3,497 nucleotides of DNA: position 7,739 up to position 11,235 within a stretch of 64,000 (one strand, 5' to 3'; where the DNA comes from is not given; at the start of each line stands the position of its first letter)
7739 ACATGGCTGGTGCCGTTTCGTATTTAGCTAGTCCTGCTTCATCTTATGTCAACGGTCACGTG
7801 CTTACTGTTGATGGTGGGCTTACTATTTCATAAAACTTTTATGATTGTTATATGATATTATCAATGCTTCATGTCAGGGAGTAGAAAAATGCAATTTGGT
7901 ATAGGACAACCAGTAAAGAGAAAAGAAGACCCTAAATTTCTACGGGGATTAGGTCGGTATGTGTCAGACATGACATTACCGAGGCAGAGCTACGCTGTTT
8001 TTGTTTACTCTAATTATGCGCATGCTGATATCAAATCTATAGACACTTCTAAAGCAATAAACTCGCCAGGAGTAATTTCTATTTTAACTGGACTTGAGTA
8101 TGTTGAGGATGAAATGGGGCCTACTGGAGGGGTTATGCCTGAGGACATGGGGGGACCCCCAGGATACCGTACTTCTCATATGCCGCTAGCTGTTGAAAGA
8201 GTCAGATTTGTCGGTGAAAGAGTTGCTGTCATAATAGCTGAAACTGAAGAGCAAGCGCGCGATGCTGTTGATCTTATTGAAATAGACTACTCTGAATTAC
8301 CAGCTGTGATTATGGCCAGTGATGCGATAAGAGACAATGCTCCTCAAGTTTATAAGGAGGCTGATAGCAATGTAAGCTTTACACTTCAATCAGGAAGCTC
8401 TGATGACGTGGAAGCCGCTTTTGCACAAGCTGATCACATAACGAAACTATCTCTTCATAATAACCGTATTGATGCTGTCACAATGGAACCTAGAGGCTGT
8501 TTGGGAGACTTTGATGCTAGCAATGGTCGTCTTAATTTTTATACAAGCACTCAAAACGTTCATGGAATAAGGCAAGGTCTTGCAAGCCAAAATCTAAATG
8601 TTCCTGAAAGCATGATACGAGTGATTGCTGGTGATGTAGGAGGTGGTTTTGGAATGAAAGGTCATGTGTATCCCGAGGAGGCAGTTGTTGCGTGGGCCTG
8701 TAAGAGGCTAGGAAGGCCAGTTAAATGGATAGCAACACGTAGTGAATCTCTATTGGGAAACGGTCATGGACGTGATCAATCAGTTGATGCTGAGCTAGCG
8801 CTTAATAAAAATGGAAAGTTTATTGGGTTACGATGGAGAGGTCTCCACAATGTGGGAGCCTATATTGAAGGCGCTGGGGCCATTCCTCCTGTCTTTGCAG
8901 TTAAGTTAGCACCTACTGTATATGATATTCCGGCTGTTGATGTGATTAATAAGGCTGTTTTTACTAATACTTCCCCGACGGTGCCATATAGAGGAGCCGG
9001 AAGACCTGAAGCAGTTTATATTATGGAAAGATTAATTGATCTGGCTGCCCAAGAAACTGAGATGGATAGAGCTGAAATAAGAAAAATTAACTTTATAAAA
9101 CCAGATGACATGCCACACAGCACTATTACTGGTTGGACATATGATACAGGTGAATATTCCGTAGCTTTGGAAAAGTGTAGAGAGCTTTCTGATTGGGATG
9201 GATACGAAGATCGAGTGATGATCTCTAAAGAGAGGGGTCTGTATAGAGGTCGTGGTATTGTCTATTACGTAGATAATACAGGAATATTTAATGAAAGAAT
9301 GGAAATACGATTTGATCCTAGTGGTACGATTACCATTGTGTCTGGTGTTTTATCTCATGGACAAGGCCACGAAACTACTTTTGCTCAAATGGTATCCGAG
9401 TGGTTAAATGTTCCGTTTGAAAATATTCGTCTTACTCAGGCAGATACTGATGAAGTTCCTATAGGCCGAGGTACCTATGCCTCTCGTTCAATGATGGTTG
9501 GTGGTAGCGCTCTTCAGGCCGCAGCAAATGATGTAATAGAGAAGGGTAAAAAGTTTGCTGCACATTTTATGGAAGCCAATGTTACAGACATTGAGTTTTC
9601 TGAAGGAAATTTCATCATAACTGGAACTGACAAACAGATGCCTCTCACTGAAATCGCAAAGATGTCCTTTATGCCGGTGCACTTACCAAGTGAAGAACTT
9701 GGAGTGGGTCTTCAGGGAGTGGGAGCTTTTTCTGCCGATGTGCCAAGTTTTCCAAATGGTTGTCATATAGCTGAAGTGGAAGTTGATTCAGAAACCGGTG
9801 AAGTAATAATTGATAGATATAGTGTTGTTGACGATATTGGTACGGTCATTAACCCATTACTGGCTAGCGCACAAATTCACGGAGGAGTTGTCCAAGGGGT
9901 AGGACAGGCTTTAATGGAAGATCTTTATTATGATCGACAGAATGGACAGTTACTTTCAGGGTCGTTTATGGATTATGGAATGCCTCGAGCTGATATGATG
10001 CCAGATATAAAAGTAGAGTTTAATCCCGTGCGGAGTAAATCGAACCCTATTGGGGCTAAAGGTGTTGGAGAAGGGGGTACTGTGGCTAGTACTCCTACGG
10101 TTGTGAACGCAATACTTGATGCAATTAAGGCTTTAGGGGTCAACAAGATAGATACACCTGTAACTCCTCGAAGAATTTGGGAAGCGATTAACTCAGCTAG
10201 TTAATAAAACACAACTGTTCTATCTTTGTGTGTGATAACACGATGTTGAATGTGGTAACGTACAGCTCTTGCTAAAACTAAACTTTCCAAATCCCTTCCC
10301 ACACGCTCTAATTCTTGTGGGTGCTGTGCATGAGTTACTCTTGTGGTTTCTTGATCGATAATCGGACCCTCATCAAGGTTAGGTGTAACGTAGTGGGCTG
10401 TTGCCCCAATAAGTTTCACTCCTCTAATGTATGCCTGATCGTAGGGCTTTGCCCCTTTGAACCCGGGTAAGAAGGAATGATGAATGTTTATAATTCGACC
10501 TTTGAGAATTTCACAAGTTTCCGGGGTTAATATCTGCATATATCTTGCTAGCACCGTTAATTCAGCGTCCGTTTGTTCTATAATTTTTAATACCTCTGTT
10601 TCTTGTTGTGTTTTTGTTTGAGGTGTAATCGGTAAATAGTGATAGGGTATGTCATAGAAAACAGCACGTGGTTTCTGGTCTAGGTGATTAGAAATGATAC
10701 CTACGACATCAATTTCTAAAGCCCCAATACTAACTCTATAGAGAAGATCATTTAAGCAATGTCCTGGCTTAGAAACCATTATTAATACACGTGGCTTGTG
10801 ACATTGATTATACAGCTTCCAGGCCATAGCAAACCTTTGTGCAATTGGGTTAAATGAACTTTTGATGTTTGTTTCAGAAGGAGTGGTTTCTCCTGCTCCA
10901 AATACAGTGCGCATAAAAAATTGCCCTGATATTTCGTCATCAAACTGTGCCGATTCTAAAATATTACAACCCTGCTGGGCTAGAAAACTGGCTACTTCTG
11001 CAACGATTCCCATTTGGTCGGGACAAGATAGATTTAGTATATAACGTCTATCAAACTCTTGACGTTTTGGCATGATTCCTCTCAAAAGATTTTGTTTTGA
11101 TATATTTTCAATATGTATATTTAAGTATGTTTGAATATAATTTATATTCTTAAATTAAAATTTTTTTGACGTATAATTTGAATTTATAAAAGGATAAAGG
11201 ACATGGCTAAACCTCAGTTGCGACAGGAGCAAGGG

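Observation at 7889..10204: Orphan CoxL-like (AYRGAGR, form II) molybdopterin subunit without adjacent FeS and FAD subunits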

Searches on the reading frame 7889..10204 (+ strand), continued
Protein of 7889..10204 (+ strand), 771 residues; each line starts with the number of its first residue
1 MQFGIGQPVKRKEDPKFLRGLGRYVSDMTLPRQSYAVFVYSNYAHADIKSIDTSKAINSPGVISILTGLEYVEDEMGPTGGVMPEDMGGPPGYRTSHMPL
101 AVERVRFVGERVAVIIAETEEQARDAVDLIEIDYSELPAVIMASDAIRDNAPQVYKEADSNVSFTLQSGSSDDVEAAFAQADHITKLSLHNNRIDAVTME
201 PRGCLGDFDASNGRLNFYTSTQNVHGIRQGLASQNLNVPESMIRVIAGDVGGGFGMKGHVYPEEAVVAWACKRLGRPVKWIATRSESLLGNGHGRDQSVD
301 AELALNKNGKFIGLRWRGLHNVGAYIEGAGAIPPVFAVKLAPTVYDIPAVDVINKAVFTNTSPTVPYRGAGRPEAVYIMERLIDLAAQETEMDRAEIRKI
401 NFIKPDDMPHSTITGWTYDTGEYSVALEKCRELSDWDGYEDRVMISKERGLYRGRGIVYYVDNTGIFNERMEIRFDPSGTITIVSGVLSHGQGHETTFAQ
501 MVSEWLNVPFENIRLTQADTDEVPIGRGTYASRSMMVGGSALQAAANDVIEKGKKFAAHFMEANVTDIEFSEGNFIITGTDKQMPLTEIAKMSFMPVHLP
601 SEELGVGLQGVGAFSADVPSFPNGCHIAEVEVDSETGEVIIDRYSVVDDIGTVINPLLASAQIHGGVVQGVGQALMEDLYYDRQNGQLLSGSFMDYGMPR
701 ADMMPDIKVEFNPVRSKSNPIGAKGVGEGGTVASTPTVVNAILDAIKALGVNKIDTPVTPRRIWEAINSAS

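Call 53: list_cluster_members(proteins=[window:7889-10204:+, L085:5609-6439:-, L085:5098-5577:-])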
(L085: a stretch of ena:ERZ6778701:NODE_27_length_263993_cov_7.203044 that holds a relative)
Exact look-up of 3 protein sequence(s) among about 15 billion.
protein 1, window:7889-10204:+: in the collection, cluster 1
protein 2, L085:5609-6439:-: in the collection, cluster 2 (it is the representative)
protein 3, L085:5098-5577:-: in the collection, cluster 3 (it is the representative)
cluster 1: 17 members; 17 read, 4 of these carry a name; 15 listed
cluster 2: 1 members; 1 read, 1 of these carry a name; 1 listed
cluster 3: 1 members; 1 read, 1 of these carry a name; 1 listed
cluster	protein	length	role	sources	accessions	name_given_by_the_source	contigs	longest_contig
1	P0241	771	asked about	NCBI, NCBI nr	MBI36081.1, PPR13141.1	MAG: carbon monoxide dehydrogenase [Alphaproteobacteria bacterium] | carbon monoxide dehydrogenase [Alphaproteobacteria bacterium]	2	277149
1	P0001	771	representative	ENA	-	-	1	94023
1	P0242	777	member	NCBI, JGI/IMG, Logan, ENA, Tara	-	strand:+ start:3215 stop:5548 length:2334 start_codon:yes stop_codon:yes ...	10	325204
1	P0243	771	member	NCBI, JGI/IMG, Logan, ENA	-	carbon-monoxide dehydrogenase large subunit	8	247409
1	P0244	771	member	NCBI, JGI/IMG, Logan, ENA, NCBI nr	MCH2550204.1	MAG: xanthine dehydrogenase family protein molybdopterin-binding subunit ... | xanthine dehydrogenase family protein molybdopterin-binding subunit [Alphaproteobacteria ...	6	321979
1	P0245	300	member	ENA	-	-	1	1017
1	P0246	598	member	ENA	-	-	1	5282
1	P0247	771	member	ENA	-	-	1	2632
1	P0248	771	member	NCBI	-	-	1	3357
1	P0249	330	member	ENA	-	-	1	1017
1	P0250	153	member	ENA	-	-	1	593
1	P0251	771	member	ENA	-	-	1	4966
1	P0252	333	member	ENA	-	-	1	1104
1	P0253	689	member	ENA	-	-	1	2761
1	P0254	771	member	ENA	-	-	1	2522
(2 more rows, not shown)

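Call 55: search_dna_similar(query=window:7889-10204:+, collection=plasmids, mode=protein, max_rows=40, max_evalue=1e-50)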
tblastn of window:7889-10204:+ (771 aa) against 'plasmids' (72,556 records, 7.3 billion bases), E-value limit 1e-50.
Records with a match: 417; places in all: 505; records where one place covers at least 80% of the query: 414.
Best place of each record, by identity: <60% 417.
By first word of the organism name: Sinorhizobium 93; Pseudosulfitobacter 41; Rhizobium 17; Azospirillum 15; Paraburkholderia 12; Bacillus 12; Caballeronia 12; Ensifer 11; Cupriavidus 10; Arthrobacter 10; and 72 more.
By predicted mobility (MOB-suite, as given by PLSDB): non-mobilizable 234; mobilizable 92; conjugative 91.
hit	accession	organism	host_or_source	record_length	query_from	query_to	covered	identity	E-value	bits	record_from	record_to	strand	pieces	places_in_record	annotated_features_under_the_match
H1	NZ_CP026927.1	Agrobacterium tumefaciens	Medicago sativa,from a crown gall tumor ...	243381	2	770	100%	48.2%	0e+0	763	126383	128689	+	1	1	xanthine dehydrogenase family protein molybdopterin-binding subunit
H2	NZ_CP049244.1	Allorhizobium pseudoryzae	cell culture,soil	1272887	5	771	99%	48.1%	0e+0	726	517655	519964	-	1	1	none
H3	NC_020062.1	Rhizobium tropici CIAT 899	Phaseolus vulgaris root nodule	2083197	5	770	99%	48.0%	0e+0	736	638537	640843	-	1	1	record has no annotation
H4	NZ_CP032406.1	Rhizobium rosettiformans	Isolation,ex cyanobacteria field sample ...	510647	5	771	99%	47.8%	0e+0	729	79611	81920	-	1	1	xanthine dehydrogenase family protein molybdopterin-binding subunit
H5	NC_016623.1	Azospirillum lipoferum 4B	-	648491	4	771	100%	45.2%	0e+0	635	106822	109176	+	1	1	xanthine dehydrogenase family protein molybdopterin-binding subunit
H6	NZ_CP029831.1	Azospirillum ramasamyi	single cell,Cow dung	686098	4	771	100%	44.9%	0e+0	637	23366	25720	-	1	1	xanthine dehydrogenase family protein molybdopterin-binding subunit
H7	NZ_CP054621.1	Azospirillum oryzae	cell culture,soil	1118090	4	771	100%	44.9%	0e+0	635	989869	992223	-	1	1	record has no annotation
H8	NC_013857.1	Azospirillum sp. B510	-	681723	4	771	100%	44.7%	0e+0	626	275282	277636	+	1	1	xanthine dehydrogenase family protein molybdopterin-binding subunit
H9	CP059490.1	Ralstonia solanacearum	Casuarina equisetifolia,plant ...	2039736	5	770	99%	44.3%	3e-171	630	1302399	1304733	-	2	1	none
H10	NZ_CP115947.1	Ralstonia solanacearum MolK2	Musa sp.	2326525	5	770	99%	43.7%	0e+0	612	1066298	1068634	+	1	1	record has no annotation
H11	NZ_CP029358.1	Azospirillum thermophilum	cell culture,hot spring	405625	2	768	99%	43.4%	2e-175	566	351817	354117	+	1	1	xanthine dehydrogenase family protein molybdopterin-binding subunit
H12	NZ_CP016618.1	Microvirga ossetica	Vicia alpestris,cell culture,nodules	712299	4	770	99%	43.4%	0e+0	616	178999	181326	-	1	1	xanthine dehydrogenase family protein molybdopterin-binding subunit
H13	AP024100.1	Ralstonia solanacearum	-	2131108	5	770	99%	43.3%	0e+0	614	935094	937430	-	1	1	carbon monoxide dehydrogenase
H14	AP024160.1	Ralstonia solanacearum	Zingiber officinale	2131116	5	770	99%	43.3%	0e+0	614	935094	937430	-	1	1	carbon monoxide dehydrogenase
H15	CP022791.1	Ralstonia solanacearum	Solanum tuberosum,single cell,Potato ...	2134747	5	770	99%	43.2%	0e+0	610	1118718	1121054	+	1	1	carbon monoxide dehydrogenase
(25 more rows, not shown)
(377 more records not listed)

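Call 56: get_annotated_region(hit=H1, flank=12000)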
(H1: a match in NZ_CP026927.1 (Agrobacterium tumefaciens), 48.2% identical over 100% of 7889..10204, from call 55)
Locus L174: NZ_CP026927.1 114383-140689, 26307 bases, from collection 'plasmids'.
description: Agrobacterium tumefaciens strain 1D1609 plasmid pAt1D1609a, complete sequence
organism: Agrobacterium tumefaciens (NCBI taxid 358)
taxonomy: Bacteria; Pseudomonadota; Alphaproteobacteria; Hyphomicrobiales; Rhizobiaceae; Agrobacterium; Agrobacterium tumefaciens
host: -; source: Medicago sativa,from a crown gall tumor on a field-grown alfalfa; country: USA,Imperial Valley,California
typing (MOB-suite, as given by PLSDB): conjugative; relaxase MOBQ; mating-pair formation MPF_T
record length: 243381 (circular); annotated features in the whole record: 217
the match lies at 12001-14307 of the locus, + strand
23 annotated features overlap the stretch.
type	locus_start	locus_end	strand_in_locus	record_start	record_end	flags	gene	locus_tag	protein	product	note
CDS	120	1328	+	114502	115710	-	-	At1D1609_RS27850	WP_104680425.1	flavin-dependent oxidoreductase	-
CDS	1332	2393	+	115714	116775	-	-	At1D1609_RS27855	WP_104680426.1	maleylacetate reductase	-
CDS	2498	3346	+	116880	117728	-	-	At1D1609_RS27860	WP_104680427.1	dioxygenase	GO:0009712 - catechol-containing compound metabolic process [Evidence IEA]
CDS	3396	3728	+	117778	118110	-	-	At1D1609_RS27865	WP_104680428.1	hypothetical protein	-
CDS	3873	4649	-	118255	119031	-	-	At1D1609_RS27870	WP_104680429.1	cyclase family protein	-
CDS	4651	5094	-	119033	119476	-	-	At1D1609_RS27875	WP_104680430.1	acyl-CoA thioesterase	-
CDS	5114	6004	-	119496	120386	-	-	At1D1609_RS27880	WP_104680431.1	3-keto-5-aminohexanoate cleavage protein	-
CDS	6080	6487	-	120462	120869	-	-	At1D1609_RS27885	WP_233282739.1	carbon monoxide dehydrogenase subunit G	-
CDS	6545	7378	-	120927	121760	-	-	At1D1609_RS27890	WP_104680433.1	FAD binding domain-containing protein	-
CDS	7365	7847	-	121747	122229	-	-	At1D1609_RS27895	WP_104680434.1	(2Fe-2S)-binding protein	-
CDS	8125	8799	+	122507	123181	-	-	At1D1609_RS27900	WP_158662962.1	FCD domain-containing protein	-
CDS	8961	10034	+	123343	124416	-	-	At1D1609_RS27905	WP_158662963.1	hypothetical protein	-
CDS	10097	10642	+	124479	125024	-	-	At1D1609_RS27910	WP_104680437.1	TRAP transporter small permease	GO:0015740 - C4-dicarboxylate transport [Evidence IEA]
CDS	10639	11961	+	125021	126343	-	-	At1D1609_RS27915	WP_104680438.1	TRAP transporter large permease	GO:0008643 - carbohydrate transport [Evidence IEA]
CDS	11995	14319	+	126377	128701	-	-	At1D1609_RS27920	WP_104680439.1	xanthine dehydrogenase family protein molybdopterin-binding subunit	-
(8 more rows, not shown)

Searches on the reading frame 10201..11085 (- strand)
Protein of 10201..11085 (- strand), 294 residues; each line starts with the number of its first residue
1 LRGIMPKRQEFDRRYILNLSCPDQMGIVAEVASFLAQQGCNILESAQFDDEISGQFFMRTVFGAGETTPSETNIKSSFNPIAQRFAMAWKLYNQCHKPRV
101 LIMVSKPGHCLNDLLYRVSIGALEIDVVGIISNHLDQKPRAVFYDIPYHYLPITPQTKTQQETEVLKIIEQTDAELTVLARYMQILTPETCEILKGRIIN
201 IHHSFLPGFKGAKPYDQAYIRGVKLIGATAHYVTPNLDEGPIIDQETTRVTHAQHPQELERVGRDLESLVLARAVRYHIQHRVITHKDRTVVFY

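Call 6: search_protein_families(library=pfam, proteins=[window:10201-11085:-])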
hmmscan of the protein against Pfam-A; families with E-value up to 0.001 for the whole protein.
window:10201-11085:- (294 aa): 3 families
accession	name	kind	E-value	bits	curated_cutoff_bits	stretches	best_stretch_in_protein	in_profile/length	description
PF00551.24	Formyl_trans_N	-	4.2e-37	128.1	26.1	1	99-275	2-181/181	Formyl transferase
PF01842.31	ACT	-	1.2e-08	34.9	27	1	15-62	1-48/66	ACT domain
PF13740.12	ACT_6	-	5.4e-05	23.5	23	1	16-48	4-36/76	ACT domain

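Call 18: search_protein_families(library=ncbifam, proteins=[window:10201-11085:-])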
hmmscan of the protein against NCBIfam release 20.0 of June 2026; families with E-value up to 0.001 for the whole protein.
window:10201-11085:- (294 aa): 8 families
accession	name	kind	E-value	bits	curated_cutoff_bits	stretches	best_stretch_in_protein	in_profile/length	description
NF004684.0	PRK06027.1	subfamily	7.8e-120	399.9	223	1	12-293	4-285/286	formyltetrahydrofolate deformylase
TIGR00655.1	PurU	equivalog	1.7e-100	336.2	285.95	1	16-293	2-280/280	formyltetrahydrofolate deformylase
TIGR00639.1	PurN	equivalog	5.8e-26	91.2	150.1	1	99-284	2-190/192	phosphoribosylglycinamide formyltransferase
TIGR00460.1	fmt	equivalog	4.1e-17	62.3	201.5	1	150-276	57-182/315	methionyl-tRNA formyltransferase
NF005414.0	PRK06988.1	equivalog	2.1e-10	40.1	316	1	158-257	62-161/311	formyltransferase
NF005998.1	PRK08125.1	equivalog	1.8e-07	29.9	777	1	169-275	71-177/649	bifunctional UDP-4-amino-4-deoxy-L-arabinose formyltransferase/UDP-glucuronic acid oxidase ArnA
NF001220.0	PRK00194.1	equivalog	5.7e-05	23.4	74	1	16-86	5-73/90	ACT domain-containing protein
NF005755.0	PRK07579.1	equivalog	8.6e-05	22.5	238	1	193-251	83-140/245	dTDP-4-amino-4,6-dideoxyglucose formyltransferase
